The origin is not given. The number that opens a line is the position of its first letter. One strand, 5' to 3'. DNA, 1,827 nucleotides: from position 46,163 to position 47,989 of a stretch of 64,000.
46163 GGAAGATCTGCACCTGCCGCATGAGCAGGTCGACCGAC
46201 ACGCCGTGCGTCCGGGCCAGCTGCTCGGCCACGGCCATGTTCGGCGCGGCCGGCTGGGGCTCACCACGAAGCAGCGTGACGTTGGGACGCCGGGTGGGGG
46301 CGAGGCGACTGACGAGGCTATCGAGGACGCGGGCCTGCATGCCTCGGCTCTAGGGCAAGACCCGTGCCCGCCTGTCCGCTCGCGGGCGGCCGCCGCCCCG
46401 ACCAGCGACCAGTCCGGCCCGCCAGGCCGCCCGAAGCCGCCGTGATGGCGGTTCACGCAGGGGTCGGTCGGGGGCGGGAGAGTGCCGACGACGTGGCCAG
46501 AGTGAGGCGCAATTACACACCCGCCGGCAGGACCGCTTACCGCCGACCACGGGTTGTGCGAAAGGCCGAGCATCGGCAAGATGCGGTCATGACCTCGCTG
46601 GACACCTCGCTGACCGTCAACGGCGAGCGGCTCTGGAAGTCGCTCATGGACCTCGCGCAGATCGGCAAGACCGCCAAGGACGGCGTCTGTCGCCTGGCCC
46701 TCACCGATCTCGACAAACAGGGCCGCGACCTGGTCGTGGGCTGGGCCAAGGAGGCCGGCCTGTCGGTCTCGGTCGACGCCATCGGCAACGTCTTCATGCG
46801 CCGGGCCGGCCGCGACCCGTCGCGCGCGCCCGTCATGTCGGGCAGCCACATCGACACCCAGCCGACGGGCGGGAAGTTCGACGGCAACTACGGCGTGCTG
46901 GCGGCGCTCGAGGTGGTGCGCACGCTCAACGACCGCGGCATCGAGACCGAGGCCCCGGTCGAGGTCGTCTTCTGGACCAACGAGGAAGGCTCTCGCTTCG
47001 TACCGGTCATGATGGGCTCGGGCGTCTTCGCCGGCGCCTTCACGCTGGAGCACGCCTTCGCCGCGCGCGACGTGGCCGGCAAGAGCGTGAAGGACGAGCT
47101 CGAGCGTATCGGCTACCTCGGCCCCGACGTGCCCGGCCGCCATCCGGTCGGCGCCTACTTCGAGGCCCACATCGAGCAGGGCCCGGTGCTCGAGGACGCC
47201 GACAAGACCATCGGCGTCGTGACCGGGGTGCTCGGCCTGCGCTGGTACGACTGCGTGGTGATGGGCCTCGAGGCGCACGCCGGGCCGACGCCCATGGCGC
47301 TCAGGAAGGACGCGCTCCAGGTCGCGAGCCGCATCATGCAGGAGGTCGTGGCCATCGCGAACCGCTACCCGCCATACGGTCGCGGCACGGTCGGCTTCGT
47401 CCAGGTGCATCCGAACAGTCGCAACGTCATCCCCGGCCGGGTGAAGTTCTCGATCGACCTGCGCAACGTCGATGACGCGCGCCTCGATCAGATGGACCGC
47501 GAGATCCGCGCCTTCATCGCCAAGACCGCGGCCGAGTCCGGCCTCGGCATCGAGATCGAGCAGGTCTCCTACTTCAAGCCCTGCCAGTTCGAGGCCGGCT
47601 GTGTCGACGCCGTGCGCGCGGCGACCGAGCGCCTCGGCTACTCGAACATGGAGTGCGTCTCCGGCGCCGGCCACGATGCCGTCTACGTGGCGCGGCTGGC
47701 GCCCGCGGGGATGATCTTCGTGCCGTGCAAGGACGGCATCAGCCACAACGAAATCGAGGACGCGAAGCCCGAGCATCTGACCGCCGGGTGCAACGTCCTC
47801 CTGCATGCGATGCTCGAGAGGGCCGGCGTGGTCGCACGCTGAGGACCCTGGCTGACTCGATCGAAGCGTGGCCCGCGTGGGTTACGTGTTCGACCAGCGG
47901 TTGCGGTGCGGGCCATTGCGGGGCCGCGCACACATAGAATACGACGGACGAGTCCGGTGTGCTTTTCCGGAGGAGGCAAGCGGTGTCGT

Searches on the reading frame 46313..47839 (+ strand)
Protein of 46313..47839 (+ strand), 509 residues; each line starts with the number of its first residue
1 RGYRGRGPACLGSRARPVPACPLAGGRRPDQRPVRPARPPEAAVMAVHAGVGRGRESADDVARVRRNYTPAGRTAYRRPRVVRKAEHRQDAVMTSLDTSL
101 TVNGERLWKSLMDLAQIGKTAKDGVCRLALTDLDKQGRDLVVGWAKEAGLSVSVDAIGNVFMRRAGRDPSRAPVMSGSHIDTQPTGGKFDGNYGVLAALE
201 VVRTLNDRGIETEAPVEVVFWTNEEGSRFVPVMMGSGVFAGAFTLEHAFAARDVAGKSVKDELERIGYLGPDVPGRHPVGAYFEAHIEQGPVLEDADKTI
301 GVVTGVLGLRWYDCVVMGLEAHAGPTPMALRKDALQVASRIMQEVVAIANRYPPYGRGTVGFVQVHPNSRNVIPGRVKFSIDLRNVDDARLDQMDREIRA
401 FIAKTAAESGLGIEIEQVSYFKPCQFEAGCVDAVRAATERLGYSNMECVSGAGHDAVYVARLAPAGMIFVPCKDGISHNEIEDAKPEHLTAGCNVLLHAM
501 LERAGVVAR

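Call 24: search_protein_families(library=pfam, proteins=[window:46313-47839:+], max_evalue=0.01)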
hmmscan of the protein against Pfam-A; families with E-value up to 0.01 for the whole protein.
window:46313-47839:+ (509 aa): 3 families
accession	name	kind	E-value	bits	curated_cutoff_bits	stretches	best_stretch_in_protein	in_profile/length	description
PF01546.33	Peptidase_M20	-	1.4e-29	103.9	24.6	1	177-501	3-205/206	Peptidase family M20/M25/M40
PF07687.19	M20_dimer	-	2.6e-07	31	21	1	306-408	3-105/107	Peptidase dimerisation domain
PF04389.22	Peptidase_M28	-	3.1e-07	30.8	21.3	1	159-240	1-77/193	Peptidase family M28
